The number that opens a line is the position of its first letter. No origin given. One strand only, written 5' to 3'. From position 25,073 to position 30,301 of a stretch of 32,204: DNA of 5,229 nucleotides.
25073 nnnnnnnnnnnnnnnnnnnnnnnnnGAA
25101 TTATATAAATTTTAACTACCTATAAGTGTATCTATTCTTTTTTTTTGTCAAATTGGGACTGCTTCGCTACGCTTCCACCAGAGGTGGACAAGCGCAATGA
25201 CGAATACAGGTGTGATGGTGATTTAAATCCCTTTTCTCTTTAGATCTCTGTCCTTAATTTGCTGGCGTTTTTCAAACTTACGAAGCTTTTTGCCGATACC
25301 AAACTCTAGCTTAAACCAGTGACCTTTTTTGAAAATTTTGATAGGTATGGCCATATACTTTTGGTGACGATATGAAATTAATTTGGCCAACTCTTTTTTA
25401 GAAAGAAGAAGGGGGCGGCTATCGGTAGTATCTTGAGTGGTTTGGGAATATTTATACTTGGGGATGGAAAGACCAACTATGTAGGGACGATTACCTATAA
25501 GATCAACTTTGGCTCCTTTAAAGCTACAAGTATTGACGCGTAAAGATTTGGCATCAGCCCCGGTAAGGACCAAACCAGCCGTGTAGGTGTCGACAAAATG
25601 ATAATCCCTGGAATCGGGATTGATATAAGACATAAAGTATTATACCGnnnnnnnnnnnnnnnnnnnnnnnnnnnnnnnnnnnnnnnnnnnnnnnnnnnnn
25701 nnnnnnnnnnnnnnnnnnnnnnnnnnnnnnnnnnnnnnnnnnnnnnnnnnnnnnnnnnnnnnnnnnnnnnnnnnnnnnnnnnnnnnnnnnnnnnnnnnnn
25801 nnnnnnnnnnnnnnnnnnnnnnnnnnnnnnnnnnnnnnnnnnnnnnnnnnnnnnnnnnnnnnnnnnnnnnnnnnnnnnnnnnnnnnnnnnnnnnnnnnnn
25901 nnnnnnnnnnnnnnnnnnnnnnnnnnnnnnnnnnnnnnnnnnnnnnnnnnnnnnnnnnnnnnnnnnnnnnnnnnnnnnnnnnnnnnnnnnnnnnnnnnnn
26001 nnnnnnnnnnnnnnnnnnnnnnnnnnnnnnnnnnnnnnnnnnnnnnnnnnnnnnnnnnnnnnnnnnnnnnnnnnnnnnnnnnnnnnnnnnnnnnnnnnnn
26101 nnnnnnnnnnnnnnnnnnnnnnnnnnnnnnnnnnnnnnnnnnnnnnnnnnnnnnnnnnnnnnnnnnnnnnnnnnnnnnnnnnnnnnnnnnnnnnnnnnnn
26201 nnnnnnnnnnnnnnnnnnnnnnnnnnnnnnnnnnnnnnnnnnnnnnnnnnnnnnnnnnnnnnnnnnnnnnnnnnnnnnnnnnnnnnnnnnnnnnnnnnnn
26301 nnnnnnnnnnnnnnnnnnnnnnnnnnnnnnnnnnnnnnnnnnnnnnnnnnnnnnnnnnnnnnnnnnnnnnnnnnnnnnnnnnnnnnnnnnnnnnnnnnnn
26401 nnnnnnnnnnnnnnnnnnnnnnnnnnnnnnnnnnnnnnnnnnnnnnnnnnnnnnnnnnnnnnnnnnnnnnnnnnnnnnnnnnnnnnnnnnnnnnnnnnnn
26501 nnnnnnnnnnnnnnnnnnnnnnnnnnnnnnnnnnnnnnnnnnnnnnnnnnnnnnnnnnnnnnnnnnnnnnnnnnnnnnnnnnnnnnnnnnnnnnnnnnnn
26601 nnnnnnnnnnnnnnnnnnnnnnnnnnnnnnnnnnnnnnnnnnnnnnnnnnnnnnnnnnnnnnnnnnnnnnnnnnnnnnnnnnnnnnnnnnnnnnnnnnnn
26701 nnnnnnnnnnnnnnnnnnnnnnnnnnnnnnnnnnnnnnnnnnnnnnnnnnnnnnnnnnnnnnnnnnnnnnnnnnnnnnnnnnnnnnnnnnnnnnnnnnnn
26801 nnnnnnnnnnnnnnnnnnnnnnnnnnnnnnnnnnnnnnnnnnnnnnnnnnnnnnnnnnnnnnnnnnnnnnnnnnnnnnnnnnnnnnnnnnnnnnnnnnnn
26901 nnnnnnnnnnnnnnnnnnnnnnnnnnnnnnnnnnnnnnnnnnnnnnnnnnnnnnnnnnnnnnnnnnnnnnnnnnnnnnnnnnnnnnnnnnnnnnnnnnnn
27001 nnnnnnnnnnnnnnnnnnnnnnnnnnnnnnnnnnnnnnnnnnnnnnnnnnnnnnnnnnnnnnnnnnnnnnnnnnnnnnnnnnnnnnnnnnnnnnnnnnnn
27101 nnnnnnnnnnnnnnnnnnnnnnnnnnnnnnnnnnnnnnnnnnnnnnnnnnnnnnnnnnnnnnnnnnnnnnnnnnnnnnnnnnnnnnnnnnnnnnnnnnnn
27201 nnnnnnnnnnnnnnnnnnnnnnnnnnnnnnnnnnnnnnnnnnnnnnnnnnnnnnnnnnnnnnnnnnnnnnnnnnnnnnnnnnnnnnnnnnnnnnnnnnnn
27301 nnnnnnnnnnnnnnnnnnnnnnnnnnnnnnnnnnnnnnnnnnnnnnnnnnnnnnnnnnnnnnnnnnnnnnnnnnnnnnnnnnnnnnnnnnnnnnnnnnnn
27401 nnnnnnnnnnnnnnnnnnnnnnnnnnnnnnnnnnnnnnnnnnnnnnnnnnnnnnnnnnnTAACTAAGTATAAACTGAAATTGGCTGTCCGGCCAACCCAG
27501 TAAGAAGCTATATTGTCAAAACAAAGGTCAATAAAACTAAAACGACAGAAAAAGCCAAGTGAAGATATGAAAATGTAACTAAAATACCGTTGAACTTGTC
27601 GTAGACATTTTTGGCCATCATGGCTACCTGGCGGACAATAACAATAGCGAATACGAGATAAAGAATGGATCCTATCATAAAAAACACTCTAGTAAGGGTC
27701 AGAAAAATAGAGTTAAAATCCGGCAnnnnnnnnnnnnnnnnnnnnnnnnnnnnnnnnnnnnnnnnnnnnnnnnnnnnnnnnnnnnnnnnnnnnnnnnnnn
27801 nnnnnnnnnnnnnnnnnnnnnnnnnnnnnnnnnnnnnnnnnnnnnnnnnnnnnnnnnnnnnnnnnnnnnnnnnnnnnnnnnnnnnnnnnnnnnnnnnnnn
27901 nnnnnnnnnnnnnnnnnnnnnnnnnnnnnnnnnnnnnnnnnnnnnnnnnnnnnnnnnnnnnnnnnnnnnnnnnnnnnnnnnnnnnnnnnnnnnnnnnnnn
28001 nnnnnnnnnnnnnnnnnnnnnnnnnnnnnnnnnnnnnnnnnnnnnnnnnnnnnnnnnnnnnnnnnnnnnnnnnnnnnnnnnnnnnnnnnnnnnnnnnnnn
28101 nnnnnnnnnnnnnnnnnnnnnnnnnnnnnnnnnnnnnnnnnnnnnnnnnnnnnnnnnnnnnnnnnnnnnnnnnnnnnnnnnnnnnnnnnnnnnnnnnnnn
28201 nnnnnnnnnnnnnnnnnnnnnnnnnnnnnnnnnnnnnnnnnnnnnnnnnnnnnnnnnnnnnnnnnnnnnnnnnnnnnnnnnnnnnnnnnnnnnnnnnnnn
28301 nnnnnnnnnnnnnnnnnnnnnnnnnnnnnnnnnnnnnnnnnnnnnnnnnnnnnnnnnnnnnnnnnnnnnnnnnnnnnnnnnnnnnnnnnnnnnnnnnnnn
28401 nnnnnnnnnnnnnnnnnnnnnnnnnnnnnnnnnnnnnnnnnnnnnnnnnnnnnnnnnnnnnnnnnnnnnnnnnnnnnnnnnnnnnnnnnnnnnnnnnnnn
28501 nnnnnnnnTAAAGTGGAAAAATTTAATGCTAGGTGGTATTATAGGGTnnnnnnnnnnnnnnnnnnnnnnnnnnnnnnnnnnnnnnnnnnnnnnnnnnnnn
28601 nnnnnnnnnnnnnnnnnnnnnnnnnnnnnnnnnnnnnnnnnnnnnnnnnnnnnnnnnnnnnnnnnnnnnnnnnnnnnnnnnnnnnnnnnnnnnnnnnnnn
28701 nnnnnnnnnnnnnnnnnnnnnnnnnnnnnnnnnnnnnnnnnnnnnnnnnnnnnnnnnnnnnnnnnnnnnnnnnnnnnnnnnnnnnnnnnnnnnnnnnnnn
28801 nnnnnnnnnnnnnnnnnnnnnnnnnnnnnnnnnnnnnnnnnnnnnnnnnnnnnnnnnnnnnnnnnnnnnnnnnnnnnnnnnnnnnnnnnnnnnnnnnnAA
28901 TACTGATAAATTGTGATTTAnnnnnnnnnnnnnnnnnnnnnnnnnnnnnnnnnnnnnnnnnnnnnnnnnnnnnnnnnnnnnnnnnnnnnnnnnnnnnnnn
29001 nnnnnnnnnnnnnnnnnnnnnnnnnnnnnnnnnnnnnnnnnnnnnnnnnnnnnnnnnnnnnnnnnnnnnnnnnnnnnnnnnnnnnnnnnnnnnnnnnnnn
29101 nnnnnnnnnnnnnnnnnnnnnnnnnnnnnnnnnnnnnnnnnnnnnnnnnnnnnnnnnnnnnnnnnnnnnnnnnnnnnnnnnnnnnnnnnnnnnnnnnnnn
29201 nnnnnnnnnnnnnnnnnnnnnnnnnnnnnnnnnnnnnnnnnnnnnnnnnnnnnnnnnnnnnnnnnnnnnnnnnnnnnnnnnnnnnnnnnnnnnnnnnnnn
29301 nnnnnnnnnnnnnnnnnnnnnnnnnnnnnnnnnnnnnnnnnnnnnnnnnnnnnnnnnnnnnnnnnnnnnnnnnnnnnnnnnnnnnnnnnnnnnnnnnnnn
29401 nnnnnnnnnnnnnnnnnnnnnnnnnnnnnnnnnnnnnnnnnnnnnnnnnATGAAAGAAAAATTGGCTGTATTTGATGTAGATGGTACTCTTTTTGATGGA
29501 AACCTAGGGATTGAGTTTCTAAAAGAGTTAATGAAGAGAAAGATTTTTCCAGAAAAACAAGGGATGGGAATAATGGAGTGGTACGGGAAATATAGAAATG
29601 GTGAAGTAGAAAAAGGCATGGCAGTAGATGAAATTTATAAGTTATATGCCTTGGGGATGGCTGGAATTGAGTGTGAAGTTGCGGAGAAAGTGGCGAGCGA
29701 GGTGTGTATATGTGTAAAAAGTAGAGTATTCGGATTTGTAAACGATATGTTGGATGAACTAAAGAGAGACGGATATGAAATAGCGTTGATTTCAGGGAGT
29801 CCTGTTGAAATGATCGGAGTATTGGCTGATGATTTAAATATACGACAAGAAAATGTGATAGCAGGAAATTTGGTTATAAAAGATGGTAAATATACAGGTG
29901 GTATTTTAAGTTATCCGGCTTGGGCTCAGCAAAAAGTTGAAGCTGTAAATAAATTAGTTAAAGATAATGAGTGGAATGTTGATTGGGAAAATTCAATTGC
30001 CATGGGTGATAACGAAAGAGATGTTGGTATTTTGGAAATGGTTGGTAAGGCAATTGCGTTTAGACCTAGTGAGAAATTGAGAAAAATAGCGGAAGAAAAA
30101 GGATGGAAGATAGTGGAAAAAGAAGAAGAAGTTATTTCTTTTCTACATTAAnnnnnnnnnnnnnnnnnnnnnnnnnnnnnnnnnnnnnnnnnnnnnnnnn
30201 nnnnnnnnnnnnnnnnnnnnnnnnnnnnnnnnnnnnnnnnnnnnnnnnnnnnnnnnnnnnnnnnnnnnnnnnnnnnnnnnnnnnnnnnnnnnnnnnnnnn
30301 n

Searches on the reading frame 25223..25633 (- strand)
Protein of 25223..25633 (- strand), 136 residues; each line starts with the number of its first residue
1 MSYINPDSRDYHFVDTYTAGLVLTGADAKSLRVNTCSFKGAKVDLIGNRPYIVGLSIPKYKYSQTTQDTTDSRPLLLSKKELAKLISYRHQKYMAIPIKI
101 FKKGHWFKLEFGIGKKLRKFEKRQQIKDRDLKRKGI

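Call 39: search_protein_families(library=pfam, proteins=[window:25223-25633:-], max_evalue=0.001)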
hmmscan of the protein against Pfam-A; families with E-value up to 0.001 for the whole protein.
window:25223-25633:- (136 aa): 1 family
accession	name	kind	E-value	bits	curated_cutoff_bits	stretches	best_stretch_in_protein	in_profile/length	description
PF01668.23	SmpB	-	2e-26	93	27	1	9-134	9-136/143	SmpB protein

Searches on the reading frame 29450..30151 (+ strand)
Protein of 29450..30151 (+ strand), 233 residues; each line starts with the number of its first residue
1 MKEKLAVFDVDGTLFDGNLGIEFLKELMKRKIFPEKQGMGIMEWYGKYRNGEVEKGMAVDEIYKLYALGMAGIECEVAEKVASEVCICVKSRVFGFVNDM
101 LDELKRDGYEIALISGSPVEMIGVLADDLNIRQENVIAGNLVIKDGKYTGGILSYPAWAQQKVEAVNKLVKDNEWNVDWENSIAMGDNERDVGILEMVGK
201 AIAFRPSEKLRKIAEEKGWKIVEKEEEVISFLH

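Call 40: search_protein_families(library=pfam, proteins=[window:29450-30151:+], max_evalue=0.001)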
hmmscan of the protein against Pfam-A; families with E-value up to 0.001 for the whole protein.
window:29450-30151:+ (233 aa): 4 families
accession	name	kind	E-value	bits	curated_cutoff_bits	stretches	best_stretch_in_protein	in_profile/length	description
PF12710.13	HAD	-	8.3e-23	82.2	27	1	6-196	1-189/189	haloacid dehalogenase-like hydrolase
PF00702.32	Hydrolase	-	1.3e-10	42.4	26.4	1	4-196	2-188/191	haloacid dehalogenase-like hydrolase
PF08282.18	Hydrolase_3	-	1.2e-08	35.4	20.9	1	161-207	187-231/255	haloacid dehalogenase-like hydrolase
PF13419.12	HAD_2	-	7.2e-05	23.4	23.8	0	7-131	2-118/178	Haloacid dehalogenase-like hydrolase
